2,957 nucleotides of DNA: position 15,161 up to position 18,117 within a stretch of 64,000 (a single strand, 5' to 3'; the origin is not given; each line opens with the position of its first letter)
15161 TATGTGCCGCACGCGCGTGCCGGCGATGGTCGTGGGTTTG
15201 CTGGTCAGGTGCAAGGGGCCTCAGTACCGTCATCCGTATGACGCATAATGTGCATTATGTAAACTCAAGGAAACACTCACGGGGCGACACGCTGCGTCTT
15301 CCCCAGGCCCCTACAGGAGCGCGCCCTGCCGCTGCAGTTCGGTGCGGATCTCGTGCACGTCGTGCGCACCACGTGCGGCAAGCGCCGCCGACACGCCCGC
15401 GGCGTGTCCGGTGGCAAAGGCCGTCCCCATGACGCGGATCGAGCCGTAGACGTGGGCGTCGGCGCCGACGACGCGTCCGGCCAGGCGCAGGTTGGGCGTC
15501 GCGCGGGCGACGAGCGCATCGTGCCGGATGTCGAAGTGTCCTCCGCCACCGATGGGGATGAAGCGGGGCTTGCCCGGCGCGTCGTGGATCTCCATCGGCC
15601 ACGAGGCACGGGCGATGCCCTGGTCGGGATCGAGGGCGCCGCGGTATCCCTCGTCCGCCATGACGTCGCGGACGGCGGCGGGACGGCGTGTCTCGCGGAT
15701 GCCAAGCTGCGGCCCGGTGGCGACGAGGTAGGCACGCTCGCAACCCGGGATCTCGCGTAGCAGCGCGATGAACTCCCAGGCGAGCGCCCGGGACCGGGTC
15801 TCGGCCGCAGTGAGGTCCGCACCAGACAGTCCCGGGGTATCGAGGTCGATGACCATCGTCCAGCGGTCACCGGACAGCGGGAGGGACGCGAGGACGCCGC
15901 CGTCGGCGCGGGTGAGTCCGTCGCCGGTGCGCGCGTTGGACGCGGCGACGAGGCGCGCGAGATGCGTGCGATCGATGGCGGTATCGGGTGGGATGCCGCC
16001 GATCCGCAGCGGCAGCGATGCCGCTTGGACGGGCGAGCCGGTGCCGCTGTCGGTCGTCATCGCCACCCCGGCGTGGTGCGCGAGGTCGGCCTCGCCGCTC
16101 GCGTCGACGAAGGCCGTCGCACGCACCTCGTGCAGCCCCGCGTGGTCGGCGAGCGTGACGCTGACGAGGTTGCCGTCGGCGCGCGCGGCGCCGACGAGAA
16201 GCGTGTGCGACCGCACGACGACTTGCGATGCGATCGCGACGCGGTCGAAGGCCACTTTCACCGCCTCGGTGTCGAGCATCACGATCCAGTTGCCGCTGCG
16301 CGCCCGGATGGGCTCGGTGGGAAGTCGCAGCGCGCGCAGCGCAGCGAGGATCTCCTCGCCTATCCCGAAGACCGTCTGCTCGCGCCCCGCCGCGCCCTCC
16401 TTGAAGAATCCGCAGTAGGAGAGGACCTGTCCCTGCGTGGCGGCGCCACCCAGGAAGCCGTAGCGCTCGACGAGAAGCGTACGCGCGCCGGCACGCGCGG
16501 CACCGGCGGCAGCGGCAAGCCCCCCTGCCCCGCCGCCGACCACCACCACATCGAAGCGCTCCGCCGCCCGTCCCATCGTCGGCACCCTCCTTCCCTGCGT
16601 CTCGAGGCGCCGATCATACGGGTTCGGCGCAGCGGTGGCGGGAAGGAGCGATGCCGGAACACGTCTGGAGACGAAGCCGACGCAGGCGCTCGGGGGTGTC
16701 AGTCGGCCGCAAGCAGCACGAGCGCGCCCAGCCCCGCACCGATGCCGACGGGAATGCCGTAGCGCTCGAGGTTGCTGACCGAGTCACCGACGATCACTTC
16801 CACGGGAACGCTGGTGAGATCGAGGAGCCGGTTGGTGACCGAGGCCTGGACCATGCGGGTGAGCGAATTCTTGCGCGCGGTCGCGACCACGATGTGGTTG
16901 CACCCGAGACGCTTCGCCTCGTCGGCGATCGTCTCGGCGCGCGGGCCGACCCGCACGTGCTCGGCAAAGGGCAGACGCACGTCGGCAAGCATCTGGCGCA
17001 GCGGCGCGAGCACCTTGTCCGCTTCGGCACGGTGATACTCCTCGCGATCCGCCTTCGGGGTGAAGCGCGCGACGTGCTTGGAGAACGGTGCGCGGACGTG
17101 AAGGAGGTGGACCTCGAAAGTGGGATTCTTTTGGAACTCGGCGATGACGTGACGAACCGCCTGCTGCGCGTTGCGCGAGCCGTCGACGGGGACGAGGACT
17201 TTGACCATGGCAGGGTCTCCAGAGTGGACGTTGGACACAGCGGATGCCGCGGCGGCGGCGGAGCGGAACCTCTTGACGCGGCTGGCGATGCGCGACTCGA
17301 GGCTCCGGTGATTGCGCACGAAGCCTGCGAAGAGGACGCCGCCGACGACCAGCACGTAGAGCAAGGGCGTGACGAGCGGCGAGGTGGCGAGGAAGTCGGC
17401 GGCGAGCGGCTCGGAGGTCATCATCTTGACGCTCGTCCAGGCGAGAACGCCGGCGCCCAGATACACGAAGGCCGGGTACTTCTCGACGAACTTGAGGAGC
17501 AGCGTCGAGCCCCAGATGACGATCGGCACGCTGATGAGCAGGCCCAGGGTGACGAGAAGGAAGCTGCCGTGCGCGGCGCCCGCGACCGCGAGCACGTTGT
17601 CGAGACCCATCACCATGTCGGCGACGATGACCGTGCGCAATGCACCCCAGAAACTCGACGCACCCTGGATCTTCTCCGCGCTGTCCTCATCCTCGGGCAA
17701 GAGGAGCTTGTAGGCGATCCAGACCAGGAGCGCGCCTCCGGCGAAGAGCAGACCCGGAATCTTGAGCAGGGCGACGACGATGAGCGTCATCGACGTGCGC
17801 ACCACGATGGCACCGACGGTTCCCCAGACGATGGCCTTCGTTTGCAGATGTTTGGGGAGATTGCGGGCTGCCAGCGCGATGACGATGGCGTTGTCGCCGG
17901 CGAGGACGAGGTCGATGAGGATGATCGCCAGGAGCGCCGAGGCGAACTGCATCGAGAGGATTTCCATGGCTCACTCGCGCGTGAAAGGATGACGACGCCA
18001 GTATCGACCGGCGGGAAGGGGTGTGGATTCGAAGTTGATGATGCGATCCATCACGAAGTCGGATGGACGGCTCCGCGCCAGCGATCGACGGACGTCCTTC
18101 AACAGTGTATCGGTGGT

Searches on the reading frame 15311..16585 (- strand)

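Call 5: search_protein_families(library=pfam, proteins=[window:15311-16585:-])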
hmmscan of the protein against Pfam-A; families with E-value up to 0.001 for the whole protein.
window:15311-16585:- (424 aa): 6 families
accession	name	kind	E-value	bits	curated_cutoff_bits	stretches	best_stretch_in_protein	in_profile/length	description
PF12831.13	FAD_oxidored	-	5.7e-76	256.9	27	1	12-416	1-410/416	FAD dependent oxidoreductase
PF07992.20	Pyr_redox_2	-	2.2e-07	31.1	26.1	1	11-118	1-85/291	Pyridine nucleotide-disulphide oxidoreductase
PF00890.30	FAD_binding_2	-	1.4e-05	24.9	20.4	1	12-49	1-38/414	FAD binding domain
PF03486.20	HI0933_like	-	2.2e-05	24.5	50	0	12-42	2-32/244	HI0933-like protein Rossmann domain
PF13450.12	NAD_binding_8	-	7.8e-05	23.3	21.9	1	15-52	1-38/68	NAD(P)-binding Rossmann-like domain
PF01134.28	GIDA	-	0.00073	19.1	22.1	0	12-39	1-28/391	Glucose inhibited division protein A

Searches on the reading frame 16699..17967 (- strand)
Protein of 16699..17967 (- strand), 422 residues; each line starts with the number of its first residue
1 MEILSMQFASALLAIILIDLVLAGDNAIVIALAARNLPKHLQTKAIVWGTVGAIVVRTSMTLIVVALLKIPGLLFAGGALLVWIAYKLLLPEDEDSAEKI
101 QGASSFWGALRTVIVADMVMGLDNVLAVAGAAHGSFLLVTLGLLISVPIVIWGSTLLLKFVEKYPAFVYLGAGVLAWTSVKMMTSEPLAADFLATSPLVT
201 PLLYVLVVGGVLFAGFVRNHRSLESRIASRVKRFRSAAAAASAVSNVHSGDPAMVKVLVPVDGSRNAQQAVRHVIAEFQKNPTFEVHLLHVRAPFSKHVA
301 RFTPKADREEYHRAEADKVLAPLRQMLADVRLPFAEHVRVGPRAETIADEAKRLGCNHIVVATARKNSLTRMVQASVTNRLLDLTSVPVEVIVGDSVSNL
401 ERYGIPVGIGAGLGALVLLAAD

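Call 5: search_protein_families(library=pfam, proteins=[window:16699-17967:-])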
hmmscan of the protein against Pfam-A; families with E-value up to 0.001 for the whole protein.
window:16699-17967:- (422 aa): 2 families
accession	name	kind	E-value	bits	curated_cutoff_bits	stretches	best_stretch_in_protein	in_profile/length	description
PF03741.22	TerC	-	3.2e-48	164.2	27.8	1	14-185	2-177/178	Integral membrane protein TerC family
PF00582.32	Usp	-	5.3e-19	69.6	24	1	256-391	4-139/141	Universal stress protein family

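Call 50: search_protein_families(library=ncbifam, proteins=[window:16699-17967:-], max_evalue=0.00001)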
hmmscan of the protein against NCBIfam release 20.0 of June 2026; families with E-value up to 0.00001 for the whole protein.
window:16699-17967:- (422 aa): 3 families
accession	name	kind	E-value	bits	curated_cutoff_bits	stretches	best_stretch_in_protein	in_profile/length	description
TIGR03717.1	R_switched_YjbE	subfamily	2.6e-67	226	134.8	1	11-185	1-175/176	YjbE family putative metal transport protein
TIGR03716.1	R_switched_YkoY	subfamily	7e-25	87.9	138.5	1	12-185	2-178/220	integral membrane protein, YkoY family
TIGR03718.1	R_switched_Alx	subfamily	1.9e-08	34.1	246.4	1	7-98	61-155/303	TerC/Alx family metal homeostasis membrane protein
